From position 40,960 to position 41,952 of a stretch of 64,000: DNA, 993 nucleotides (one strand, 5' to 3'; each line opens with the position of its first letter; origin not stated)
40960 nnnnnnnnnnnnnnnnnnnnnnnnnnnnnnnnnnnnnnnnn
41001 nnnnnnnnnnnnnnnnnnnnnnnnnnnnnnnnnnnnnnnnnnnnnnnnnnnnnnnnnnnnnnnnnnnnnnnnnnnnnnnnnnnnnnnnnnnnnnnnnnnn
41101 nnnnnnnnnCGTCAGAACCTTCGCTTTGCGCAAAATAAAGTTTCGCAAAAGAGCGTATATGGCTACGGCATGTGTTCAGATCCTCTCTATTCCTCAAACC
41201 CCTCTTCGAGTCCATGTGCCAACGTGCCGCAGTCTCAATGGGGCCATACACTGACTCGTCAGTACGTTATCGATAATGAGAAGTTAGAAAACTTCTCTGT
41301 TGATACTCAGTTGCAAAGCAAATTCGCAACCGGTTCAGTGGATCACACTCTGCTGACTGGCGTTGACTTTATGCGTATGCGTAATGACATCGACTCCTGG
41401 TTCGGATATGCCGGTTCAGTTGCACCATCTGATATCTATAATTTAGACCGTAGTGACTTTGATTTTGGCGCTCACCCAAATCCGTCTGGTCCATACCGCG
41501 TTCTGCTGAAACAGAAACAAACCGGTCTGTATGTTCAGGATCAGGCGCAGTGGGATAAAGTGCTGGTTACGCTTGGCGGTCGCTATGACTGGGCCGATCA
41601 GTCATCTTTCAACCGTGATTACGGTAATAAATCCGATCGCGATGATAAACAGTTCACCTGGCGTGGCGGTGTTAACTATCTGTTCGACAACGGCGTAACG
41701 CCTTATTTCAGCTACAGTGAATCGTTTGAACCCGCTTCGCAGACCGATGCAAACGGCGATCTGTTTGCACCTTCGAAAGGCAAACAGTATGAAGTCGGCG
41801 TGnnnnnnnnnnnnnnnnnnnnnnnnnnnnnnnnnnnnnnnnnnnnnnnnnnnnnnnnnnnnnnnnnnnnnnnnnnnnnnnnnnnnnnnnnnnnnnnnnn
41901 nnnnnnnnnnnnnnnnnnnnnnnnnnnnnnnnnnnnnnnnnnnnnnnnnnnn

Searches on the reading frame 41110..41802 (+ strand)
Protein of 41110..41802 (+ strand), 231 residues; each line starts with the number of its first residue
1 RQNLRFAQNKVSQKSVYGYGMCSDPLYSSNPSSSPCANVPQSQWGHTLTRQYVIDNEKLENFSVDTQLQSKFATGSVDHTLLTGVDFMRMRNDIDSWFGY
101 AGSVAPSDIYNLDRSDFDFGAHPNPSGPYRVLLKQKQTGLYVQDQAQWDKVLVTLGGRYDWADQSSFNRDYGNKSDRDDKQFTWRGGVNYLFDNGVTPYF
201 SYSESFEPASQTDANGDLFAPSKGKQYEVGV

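Call 27: find_related_loci(query=window:41110-41802:+, collection=genome_contigs, flank=3000)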
Query window:41110-41802:+ (231 aa) in genome_contigs; peptide patterns used: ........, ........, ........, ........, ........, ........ (x = any residue, [..] = any of these).
124 stretches matched a pattern; 103 encode a relative of the query (tblastn E <= 1e-3); the best 80 are kept; 79 distinct loci.
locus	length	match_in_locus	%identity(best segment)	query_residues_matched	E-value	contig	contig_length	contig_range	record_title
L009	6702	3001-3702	93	1-231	5e-150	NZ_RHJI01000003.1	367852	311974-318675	Escherichia sp. E1V33 1V33_3_consensus, whole genome shotgun sequence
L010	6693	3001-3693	89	1-231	1e-143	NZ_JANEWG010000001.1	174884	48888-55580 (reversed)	Citrobacter sp. Awk 4 510132-22-1, whole genome shotgun sequence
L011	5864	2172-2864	87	1-231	2e-140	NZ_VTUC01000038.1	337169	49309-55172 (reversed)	Enterobacter vonholyi strain E13 NODE_6_length_337169_cov_54.6605, whole genome shotgun sequence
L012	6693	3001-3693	87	1-231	3e-139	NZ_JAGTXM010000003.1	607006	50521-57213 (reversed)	Citrobacter amalonaticus strain ku-bf3 scaffold_2, whole genome shotgun sequence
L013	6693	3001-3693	87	1-231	1e-138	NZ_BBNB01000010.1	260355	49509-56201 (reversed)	Citrobacter sedlakii NBRC 105722, whole genome shotgun sequence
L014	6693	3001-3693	87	1-231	9e-139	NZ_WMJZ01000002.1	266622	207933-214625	Intestinirhabdus alba strain BIT-B35 Scaffold2, whole genome shotgun sequence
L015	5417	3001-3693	86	1-231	3e-138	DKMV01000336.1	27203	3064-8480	MAG TPA_asm: Leclercia sp. UBA7405 UBA7405_contig_455, whole genome shotgun sequence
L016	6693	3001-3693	87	1-231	3e-138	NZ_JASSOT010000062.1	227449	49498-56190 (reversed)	Lelliottia sp. V86_10 NODE_6_length_227449_cov_15.327698, whole genome shotgun sequence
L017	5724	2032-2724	86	1-231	2e-137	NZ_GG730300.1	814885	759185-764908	Citrobacter youngae ATCC 29220 Scfld1, whole genome shotgun sequence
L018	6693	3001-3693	86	1-231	4e-137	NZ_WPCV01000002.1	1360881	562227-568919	Citrobacter sp. On2M On2M_2, whole genome shotgun sequence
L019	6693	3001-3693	84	1-231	4e-137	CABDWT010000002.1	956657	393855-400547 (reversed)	Phytobacter ursingii strain ATCC27989T genome assembly, contig: ATCC27989T_contig_10, whole genome shotgun sequence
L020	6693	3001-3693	86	1-231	9e-137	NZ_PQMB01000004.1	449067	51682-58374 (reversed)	Citrobacter amalonaticus strain S646 scaffold4.1, whole genome shotgun sequence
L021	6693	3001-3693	85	1-231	2e-136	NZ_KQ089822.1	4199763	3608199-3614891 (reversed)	Citrobacter sp. MGH106 aetzL-supercont1.1, whole genome shotgun sequence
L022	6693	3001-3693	84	1-231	2e-136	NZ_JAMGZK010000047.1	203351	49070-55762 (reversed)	Silvania hatchlandensis strain H19S6 NODE_9_length_203351_cov_56.106670, whole genome shotgun sequence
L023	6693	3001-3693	84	1-231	2e-135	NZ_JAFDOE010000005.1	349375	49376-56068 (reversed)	Citrobacter sp. FP75 contig5, whole genome shotgun sequence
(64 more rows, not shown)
